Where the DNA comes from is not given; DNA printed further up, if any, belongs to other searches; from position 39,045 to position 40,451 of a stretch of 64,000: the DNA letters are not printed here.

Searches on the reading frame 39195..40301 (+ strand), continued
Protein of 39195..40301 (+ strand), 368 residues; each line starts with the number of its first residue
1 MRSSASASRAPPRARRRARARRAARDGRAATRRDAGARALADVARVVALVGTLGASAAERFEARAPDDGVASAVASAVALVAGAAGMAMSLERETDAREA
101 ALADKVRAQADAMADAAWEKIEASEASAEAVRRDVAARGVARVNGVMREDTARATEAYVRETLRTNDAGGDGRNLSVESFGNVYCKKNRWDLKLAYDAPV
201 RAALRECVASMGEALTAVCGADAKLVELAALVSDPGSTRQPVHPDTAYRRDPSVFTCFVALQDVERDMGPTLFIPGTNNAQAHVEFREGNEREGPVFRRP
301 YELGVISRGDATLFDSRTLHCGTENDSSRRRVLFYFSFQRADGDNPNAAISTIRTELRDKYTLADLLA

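Call 49: predict_structure(alignment_id=A3)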
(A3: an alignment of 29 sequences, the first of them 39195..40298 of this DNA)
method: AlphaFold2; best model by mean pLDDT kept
length: 368 residues; sequences in the alignment: 29
mean_pLDDT: 86.6   pTM: 0.77
mean pLDDT of the five models: 86.6, 84.3, 83.6, 83.4, 81.9
residues with pLDDT >= 90: 226; 70-90: 73; 50-70: 54; < 50: 15
segments of 3 or more residues with pLDDT < 50: 57-64
pLDDT, mean of each block of 10 residues (from residue 1): 49 66 66 67 71 53 53 85 89 89 95 97 94 98 98 98 77 62 73 95 98 97 97 95 93 95 98 98 97 97 98 98 97 98 86 89 97
secondary structure, 60 per line:
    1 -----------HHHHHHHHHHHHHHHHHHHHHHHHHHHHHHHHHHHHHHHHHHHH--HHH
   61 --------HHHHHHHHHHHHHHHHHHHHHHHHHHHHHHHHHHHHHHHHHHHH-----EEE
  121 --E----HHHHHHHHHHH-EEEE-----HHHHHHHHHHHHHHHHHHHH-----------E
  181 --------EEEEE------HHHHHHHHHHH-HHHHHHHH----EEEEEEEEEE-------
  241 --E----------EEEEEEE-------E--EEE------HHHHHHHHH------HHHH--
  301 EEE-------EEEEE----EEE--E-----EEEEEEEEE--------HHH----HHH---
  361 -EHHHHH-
elements in order: H12-55 H69-112 E118-120 H128-138 E140-143 H149-168 E189-193 H200-210 H212-219 E224-233 E254-260 E271-273 H280-288 H295-298 E301-303 E311-315 E320-322 E331-339 H363-367

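Call 54: fold_search(model_id=the predicted structure, library=pdb)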
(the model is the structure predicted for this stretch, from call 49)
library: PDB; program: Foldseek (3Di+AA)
matches with E <= 10: 1561; with E <= 0.001: 483
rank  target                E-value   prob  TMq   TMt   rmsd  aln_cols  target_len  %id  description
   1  6s0t_D                1.1e-14  1.00  0.45  0.58   6.1       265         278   19  The crystal structure of kanamycin B dioxygenase (KanJ) from Streptomyces kanamyceticus in complex with nickel, sulfat (released 2020-07-08)
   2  6s0s_E                1.9e-14  1.00  0.43  0.56   5.6       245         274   21  The crystal structure of kanamycin B dioxygenase (KanJ) from Streptomyces kanamyceticus in complex with nickel, ribost (released 2020-07-08)
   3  6s0t_E                3.2e-14  1.00  0.43  0.56   5.7       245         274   21  The crystal structure of kanamycin B dioxygenase (KanJ) from Streptomyces kanamyceticus in complex with nickel, sulfat (released 2020-07-08)
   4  6s0t_F                3.6e-14  1.00  0.43  0.57   5.7       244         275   20  The crystal structure of kanamycin B dioxygenase (KanJ) from Streptomyces kanamyceticus in complex with nickel, sulfat (released 2020-07-08)
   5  7cl4_D                4.1e-14  1.00  0.45  0.56   5.4       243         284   20  The crystal structure of KanJ in complex with N-oxalylglycine (released 2021-01-13)
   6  6s0r_D                4.1e-14  1.00  0.45  0.58   6.9       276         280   17  The crystal structure of kanamycin B dioxygenase (KanJ) from Streptomyces kanamyceticus complex with nickel, sulfate a (released 2020-07-08)
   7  6s0s_D                4.4e-14  1.00  0.45  0.58   5.9       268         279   19  The crystal structure of kanamycin B dioxygenase (KanJ) from Streptomyces kanamyceticus in complex with nickel, ribost (released 2020-07-08)
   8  7cl2_E                4.4e-14  1.00  0.45  0.58   5.8       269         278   19  The crystal structure of KanJ (released 2021-01-13)
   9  6s0u_C                4.4e-14  1.00  0.41  0.54   5.8       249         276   21  The crystal structure of kanamycin B dioxygenase (KanJ) from Streptomyces kanamyceticus in complex with nickel and 2-o (released 2020-07-08)
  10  6s0v_E                4.7e-14  1.00  0.43  0.57   5.7       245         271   21  The crystal structure of kanamycin B dioxygenase (KanJ) from Streptomyces kanamyceticus in complex with nickel, neamin (released 2020-07-08)
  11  6s0v_D                5.3e-14  1.00  0.46  0.58   5.1       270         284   19  The crystal structure of kanamycin B dioxygenase (KanJ) from Streptomyces kanamyceticus in complex with nickel, neamin (released 2020-07-08)
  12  6s0s_C                5.3e-14  1.00  0.43  0.56   5.8       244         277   20  The crystal structure of kanamycin B dioxygenase (KanJ) from Streptomyces kanamyceticus in complex with nickel, ribost (released 2020-07-08)
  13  7cl2_F                5.7e-14  1.00  0.44  0.58   5.3       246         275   20  The crystal structure of KanJ (released 2021-01-13)
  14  7cl2_D                5.7e-14  1.00  0.43  0.55   5.6       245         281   21  The crystal structure of KanJ (released 2021-01-13)
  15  6s0r_C                6.1e-14  1.00  0.43  0.55   5.8       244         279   20  The crystal structure of kanamycin B dioxygenase (KanJ) from Streptomyces kanamyceticus complex with nickel, sulfate a (released 2020-07-08)
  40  7vbq_A                2.7e-12  1.00  0.43  0.55   5.4       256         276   15  Heterodimer structure of Fe(II)/(alpha)ketoglutarate-dependent dioxygenase TlxIJ (released 2022-04-20)
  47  7vbq_B                1.0e-11  1.00  0.46  0.61   3.5       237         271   18  Heterodimer structure of Fe(II)/(alpha)ketoglutarate-dependent dioxygenase TlxIJ (released 2022-04-20)
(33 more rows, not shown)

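Call 72: search_solved_structures(query=A3, max_evalue=0.01)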
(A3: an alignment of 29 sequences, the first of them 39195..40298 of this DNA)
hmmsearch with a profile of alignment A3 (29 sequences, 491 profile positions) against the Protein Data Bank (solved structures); distinct sequences matched with E-value up to 0.01: 11.
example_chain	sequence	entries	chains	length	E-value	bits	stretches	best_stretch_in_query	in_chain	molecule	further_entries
8zyb_E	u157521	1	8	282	7.7e-13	51.7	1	257-353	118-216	DhiD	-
7wpy_A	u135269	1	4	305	2.5e-06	30.2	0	289-354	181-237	Dioxygenase andA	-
5zm2_A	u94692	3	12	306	3.9e-06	29.6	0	289-354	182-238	Dioxygenase andA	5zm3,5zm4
5ybm_A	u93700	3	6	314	5.7e-06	29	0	257-355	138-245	PrhA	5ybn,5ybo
5ybp_A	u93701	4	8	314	9.2e-06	28.4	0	257-355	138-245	PrhA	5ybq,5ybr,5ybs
5ybt_A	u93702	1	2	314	9.8e-06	28.3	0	257-355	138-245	PrhA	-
4nao_A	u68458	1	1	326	0.00047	22.7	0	132-192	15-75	Putative oxygenase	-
9wyc_A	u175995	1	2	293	0.00088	21.8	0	258-352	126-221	Oxidoreductase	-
7vbq_A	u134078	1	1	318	0.0037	19.8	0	140-204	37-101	Fe(II)/(alpha)ketoglutarate-dependent dioxygenase TlxJ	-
5ep9_A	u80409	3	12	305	0.0056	19.2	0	275-350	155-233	SnoN,Epimerase SnoN | SnoN,SnoN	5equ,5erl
7vbq_B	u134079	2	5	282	0.0094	18.4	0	277-350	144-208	Fe(II)/(alpha)ketoglutarate-dependent dioxygenase TlxI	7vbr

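Call 79: search_protein_families(library=pfam, proteins=[L013:9069-9905:-], max_evalue=0.01)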
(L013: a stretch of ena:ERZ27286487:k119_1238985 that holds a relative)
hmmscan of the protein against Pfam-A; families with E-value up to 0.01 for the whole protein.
L013:9069-9905:- (278 aa): 1 family
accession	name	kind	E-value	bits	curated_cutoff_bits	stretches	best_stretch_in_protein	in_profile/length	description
PF01738.24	DLH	-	3.2e-30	105.8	21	1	45-275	4-216/217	Dienelactone hydrolase family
